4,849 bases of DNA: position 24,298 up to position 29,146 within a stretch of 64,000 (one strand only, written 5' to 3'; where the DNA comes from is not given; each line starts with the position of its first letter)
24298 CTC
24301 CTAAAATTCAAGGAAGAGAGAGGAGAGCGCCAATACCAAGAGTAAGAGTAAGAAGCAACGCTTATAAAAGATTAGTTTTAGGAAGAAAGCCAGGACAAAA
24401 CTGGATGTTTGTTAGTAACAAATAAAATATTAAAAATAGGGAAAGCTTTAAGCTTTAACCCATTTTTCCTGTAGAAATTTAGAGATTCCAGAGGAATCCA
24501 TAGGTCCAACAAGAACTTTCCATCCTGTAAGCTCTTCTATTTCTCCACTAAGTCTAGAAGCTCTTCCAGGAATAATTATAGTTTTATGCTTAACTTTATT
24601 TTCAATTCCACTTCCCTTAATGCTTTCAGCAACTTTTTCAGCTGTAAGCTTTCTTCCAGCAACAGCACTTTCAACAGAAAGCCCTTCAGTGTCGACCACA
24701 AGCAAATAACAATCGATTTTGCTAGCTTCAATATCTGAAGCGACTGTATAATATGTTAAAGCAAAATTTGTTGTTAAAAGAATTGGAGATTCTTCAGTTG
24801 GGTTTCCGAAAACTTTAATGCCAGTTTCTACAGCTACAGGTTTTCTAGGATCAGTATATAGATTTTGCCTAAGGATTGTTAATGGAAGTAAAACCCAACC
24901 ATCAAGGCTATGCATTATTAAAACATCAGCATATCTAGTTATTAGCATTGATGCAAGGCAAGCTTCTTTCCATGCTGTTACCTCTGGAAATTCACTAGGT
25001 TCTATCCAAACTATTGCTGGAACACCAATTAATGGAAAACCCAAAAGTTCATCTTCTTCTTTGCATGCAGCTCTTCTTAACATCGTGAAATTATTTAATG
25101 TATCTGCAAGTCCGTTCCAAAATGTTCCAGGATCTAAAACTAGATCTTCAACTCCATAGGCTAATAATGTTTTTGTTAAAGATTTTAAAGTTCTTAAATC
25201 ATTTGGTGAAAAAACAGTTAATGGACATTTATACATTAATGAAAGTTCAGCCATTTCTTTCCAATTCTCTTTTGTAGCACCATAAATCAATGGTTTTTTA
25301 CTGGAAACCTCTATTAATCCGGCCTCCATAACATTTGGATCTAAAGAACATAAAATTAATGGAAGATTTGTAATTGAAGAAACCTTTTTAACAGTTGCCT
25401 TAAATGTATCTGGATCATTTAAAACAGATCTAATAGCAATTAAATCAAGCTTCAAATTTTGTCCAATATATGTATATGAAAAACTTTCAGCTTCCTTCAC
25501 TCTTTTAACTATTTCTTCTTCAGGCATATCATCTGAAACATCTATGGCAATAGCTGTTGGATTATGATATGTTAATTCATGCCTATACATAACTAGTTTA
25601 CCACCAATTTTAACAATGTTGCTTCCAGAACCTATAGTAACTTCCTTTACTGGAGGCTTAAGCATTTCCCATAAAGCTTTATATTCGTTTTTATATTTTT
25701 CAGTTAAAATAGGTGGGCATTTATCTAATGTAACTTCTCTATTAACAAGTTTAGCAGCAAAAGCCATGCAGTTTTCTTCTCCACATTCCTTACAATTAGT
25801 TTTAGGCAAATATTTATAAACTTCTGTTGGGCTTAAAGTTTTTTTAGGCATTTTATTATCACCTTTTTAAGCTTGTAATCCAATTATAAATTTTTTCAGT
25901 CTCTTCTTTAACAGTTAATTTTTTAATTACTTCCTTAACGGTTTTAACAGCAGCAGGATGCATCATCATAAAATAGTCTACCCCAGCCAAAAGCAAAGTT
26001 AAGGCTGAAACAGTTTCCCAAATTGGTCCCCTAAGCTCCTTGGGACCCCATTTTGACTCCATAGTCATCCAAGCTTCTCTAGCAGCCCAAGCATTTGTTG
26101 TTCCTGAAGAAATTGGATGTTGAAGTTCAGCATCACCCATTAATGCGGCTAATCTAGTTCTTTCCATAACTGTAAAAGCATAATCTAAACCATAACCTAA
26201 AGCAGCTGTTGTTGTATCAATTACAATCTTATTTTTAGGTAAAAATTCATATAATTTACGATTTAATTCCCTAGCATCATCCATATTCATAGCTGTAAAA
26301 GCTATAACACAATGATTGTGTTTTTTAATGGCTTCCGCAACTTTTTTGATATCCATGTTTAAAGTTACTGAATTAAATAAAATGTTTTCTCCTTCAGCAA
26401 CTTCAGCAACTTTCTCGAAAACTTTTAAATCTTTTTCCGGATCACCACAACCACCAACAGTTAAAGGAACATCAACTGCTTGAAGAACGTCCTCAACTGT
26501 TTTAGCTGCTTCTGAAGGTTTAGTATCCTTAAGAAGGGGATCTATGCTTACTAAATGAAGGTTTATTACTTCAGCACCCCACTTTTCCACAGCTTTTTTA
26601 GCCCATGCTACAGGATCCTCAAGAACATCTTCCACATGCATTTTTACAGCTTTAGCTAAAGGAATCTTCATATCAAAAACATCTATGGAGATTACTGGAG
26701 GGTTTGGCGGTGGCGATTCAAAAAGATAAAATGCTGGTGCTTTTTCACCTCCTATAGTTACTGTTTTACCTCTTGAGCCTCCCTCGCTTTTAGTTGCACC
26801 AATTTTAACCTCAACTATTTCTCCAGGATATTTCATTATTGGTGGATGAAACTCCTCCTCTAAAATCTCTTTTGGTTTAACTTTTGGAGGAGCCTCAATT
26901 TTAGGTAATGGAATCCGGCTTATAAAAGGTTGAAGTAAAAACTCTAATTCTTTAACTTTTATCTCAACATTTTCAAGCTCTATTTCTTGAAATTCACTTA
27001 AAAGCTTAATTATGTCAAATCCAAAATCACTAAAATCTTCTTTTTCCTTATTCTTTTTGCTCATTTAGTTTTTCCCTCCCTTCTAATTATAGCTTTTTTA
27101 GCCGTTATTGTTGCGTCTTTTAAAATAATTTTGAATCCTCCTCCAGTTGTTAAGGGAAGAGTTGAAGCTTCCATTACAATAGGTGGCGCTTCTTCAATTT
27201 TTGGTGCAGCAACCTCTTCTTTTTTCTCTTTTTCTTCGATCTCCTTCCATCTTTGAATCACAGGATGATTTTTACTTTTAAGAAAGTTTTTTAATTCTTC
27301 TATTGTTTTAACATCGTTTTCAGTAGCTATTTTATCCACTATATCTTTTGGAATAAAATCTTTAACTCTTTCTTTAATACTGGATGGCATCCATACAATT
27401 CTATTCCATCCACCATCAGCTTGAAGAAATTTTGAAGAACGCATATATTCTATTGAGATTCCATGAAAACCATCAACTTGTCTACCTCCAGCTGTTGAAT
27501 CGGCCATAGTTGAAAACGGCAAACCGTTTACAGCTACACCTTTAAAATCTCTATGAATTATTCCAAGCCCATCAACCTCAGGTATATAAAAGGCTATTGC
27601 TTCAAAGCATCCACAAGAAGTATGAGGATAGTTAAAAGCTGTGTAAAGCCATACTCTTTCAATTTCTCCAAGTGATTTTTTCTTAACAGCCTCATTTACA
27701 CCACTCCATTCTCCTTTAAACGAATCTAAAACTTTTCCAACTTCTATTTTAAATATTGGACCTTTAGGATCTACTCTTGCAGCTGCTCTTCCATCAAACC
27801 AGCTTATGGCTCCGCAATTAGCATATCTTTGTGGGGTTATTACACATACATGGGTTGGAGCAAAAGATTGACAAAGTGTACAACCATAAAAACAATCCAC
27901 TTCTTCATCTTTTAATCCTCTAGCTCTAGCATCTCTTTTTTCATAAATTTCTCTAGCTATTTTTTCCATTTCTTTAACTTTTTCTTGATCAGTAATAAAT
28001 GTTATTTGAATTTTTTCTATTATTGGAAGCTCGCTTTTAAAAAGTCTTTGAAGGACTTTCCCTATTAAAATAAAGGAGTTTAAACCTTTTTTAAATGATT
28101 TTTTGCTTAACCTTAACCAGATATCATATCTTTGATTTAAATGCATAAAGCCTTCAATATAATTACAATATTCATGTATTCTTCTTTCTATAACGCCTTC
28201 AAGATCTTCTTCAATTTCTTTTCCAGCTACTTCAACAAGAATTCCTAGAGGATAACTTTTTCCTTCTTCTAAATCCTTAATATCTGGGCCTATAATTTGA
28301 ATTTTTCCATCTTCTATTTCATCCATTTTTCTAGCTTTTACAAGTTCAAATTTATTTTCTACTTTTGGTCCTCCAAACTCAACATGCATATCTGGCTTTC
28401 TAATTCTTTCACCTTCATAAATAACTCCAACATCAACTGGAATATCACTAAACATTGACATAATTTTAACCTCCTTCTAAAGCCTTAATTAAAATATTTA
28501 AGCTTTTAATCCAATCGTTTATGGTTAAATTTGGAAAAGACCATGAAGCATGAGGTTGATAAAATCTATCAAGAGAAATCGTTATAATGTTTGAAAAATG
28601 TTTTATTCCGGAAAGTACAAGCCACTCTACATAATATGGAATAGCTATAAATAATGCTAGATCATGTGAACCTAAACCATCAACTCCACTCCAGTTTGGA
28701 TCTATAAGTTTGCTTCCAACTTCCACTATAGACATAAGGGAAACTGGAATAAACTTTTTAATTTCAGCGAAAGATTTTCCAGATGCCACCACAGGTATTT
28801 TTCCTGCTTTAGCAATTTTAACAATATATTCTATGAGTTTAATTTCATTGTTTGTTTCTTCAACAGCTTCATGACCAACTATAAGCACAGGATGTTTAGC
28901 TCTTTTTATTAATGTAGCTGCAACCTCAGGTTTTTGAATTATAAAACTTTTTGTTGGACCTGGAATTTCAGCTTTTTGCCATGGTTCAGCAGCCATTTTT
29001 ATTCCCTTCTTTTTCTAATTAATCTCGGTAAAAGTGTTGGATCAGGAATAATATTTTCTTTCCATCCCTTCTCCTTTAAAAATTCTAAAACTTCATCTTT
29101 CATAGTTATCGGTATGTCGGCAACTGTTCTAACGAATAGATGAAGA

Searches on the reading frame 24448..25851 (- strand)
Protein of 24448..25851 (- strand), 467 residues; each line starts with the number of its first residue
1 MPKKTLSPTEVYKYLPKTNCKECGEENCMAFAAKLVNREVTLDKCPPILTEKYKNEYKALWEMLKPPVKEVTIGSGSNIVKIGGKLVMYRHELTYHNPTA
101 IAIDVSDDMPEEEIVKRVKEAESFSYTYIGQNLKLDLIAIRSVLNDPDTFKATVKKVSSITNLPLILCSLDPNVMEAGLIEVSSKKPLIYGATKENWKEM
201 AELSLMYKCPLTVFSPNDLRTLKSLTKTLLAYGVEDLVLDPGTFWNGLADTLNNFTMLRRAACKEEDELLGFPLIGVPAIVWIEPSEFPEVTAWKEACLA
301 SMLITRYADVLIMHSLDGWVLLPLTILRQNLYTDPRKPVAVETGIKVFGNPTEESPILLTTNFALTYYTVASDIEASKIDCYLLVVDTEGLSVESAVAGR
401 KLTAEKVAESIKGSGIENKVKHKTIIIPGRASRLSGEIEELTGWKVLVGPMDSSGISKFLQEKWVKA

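Call 43: search_protein_families(library=pfam, proteins=[window:24448-25851:-], max_evalue=0.00001)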
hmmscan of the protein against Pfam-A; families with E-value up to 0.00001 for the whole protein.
window:24448-25851:- (467 aa): 2 families
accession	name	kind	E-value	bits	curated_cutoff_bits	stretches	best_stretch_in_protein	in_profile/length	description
PF03599.22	CdhD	-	1.8e-136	455.4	24.8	1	70-459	1-386/387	CO dehydrogenase/acetyl-CoA synthase delta subunit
PF04060.18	FeS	-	8e-15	54.7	23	1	15-47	1-33/33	Putative Fe-S cluster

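Call 64: search_protein_families(library=ncbifam, proteins=[window:24448-25851:-], max_evalue=1e-10)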
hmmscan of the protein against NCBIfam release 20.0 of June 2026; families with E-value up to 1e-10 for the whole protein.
window:24448-25851:- (467 aa): 4 families
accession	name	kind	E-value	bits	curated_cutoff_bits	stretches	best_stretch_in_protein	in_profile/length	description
NF003195.0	PRK04165.1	equivalog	1.5e-188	627.3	306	1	5-465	2-448/450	acetyl-CoA decarbonylase/synthase complex subunit gamma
NF043039.1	HgcAB_like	equivalog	4.1e-29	102.3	285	1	338-463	13-138/350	HgcAB-like fusion protein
NF040863.1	HgcA_corrinoid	equivalog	4.3e-20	72.1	275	1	336-463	25-152/325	mercury methylation corrinoid protein HgcA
NF003376.0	PRK04452.1-2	subfamily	5.4e-11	41.9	280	0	64-276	10-245/313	acetyl-CoA decarbonylase/synthase complex subunit delta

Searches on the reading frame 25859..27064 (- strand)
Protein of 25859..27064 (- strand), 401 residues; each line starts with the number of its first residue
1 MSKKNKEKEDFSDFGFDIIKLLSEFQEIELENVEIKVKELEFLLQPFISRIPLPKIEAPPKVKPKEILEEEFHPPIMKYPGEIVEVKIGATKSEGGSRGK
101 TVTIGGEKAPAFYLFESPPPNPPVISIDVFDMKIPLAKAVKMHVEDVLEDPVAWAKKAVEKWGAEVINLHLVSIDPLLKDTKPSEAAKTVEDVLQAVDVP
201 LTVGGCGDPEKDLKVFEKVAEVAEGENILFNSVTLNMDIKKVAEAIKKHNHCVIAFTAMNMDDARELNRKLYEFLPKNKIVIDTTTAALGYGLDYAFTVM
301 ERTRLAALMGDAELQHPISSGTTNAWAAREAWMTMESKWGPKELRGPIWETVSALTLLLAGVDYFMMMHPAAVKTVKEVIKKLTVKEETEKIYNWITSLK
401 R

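Call 3: search_protein_families(library=pfam, proteins=[window:25859-27064:-], max_evalue=0.01)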
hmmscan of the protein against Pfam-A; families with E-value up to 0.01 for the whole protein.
window:25859-27064:- (401 aa): 2 families
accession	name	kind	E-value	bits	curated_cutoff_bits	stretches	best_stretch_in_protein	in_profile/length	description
PF03599.22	CdhD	-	7.8e-62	209.7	24.8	1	85-333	1-227/387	CO dehydrogenase/acetyl-CoA synthase delta subunit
PF00977.27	His_biosynth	-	0.0017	18.3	23.6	1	126-249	5-119/228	Histidine biosynthesis protein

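Call 64: search_protein_families(library=ncbifam, proteins=[window:25859-27064:-], max_evalue=1e-10)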
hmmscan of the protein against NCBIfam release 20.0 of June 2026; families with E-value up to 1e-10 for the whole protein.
window:25859-27064:- (401 aa): 6 families
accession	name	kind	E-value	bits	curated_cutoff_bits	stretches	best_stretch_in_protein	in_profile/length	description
NF003375.0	PRK04452.1-1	subfamily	4.2e-163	543.4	488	1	61-397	93-439/442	acetyl-CoA decarbonylase/synthase complex subunit delta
TIGR00381.1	cdhD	equivalog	4.2e-143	476.8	252.9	1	18-395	4-388/389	CO dehydrogenase/acetyl-CoA synthase subunit delta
NF003378.0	PRK04452.1-4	subfamily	2.1e-126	421.8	634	1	17-398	6-383/384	acetyl-CoA decarbonylase/synthase complex subunit delta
NF003376.0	PRK04452.1-2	subfamily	2e-82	276.6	280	1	77-384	8-312/313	acetyl-CoA decarbonylase/synthase complex subunit delta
NF003377.0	PRK04452.1-3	subfamily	4.5e-74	249.9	527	1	74-388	5-317/432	acetyl-CoA decarbonylase/synthase complex subunit delta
NF040759.1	WLP_AcsD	exception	1.9e-57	194.9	430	1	76-383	5-311/312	acetyl-CoA decarbonylase/synthase complex subunit delta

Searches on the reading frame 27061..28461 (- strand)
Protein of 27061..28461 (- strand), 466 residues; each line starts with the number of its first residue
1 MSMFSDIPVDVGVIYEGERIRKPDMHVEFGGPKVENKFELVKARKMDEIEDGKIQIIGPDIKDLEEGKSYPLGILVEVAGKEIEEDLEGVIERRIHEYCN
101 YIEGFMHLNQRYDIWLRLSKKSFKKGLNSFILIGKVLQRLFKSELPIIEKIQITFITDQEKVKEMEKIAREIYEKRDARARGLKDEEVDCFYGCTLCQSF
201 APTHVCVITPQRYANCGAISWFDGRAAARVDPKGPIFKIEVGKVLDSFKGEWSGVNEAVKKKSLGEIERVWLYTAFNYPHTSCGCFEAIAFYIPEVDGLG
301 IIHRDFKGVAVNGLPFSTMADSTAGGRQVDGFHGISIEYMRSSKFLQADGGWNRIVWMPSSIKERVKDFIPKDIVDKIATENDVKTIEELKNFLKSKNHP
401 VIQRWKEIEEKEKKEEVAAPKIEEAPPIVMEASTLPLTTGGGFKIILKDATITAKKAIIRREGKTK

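Call 3: search_protein_families(library=pfam, proteins=[window:27061-28461:-], max_evalue=0.01)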
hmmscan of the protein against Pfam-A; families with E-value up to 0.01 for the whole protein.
window:27061-28461:- (466 aa): 2 families
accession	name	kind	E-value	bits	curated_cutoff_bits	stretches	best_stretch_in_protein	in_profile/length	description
PF19436.4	ACS_CODH_B_C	-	2.3e-84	283.2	25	1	173-403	1-240/245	ACS/CODH beta subunit C-terminal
PF03598.20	CdhC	-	5e-68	228.3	24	1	7-162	1-155/155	CO dehydrogenase/acetyl-CoA synthase complex beta subunit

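Call 8: search_protein_families(library=ncbifam, proteins=[window:27061-28461:-], max_evalue=0.001)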
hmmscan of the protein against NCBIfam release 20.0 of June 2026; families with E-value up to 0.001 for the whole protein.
window:27061-28461:- (466 aa): 4 families
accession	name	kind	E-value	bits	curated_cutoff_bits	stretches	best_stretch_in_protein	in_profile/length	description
NF003379.0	PRK04456.1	domain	8.1e-228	756.7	372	1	3-464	1-462/464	acetyl-CoA decarbonylase/synthase complex subunit beta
TIGR00316.1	cdhC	equivalog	3.9e-208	691.9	355.95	1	3-461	1-460/460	CO dehydrogenase/CO-methylating acetyl-CoA synthase complex subunit beta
NF007078.0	PRK09529.1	subfamily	1.7e-178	595.1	809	1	6-403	301-705/710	bifunctional acetyl-CoA decarbonylase/synthase complex subunit alpha/beta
NF040764.1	CODH_ACS_al_bet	equivalog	9.8e-172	572.8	800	1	6-404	296-701/705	acetyl-CoA decarbonylase/synthase complex subunit alpha/beta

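Call 9: find_encoding_contigs(protein=window:27061-28461:-, flank=10000, max_places=6)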
Protein window:27061-28461:- (466 aa): no gene with exactly this product is on record in the collection.

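Call 22: find_homologous_proteins(query=window:27061-28461:-)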
Query window:27061-28461:- (466 aa): 7955 proteins with E <= 0.001 among 8000 candidates; the best 120 are listed.
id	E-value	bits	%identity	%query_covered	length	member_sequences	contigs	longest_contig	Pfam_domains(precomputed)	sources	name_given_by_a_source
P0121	0.0e+0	1050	98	100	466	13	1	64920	PF19436.5,PF03598.21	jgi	jgi:acetyl-CoA decarbonylase/synthase complex subunit beta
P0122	2.6e-293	991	93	97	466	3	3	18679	PF19436.5,PF03598.21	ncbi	ncbi:MAG: CO dehydrogenase/CO-methylating acetyl-CoA synthase complex subunit beta [Candidatus Bathy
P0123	6.5e-283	956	90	99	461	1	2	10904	PF19436.5,PF03598.21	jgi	-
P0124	1.5e-279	945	88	99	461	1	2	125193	PF19436.5,PF03598.21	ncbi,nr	ncbi:CO dehydrogenase/CO-methylating acetyl-CoA synthase complex subunit beta [Candidatus Bathyarcha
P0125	6.3e-270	914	86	97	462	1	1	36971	PF19436.5,PF03598.21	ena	-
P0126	1.7e-269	912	85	97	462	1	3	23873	PF19436.5,PF03598.21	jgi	jgi:acetyl-CoA decarbonylase/synthase complex subunit beta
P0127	2.8e-269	911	85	97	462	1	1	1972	PF19436.5,PF03598.21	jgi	jgi:acetyl-CoA decarbonylase/synthase complex subunit beta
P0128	5.7e-269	910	85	97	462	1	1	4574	PF19436.5,PF03598.21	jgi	-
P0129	5.9e-269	910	85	97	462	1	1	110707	PF19436.5,PF03598.21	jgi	-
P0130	7.7e-265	897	84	100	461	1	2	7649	PF19436.5,PF03598.21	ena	-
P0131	1.1e-251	853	79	98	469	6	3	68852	PF19436.5,PF03598.21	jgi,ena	jgi:acetyl-CoA decarbonylase/synthase complex subunit beta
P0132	8.9e-250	847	79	98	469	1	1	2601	PF19436.5,PF03598.21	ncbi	ncbi:MAG: CO dehydrogenase/CO-methylating acetyl-CoA synthase complex subunit beta [Candidatus Bathy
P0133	4.9e-247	838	78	98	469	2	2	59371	PF19436.5,PF03598.21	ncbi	ncbi:MAG: CO dehydrogenase/CO-methylating acetyl-CoA synthase complex subunit beta [Candidatus Bathy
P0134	1.8e-245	833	77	98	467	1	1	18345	PF19436.5,PF03598.21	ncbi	ncbi:MAG: CO dehydrogenase/CO-methylating acetyl-CoA synthase complex subunit beta [Candidatus Bathy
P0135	2.3e-244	829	77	100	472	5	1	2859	PF19436.5,PF03598.21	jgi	jgi:acetyl-CoA decarbonylase/synthase complex subunit beta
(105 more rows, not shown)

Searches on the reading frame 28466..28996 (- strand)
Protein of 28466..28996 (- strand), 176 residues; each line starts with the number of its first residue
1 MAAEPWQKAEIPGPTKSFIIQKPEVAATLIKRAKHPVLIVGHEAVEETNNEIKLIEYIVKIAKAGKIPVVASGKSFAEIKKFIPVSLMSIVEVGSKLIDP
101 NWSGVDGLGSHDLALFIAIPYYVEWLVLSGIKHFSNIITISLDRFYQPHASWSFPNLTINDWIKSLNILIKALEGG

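Call 3: search_protein_families(library=pfam, proteins=[window:28466-28996:-], max_evalue=0.01)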
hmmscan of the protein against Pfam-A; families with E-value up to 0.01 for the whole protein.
window:28466-28996:- (176 aa): 2 families
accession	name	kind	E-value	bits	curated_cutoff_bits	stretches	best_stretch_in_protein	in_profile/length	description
PF02552.22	CO_dh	-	2.5e-30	105.9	21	1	3-166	5-164/168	CO dehydrogenase beta subunit/acetyl-CoA synthase epsilon subunit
PF00205.28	TPP_enzyme_M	-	0.0047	17.1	30.4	1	26-72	4-45/137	Thiamine pyrophosphate enzyme, central domain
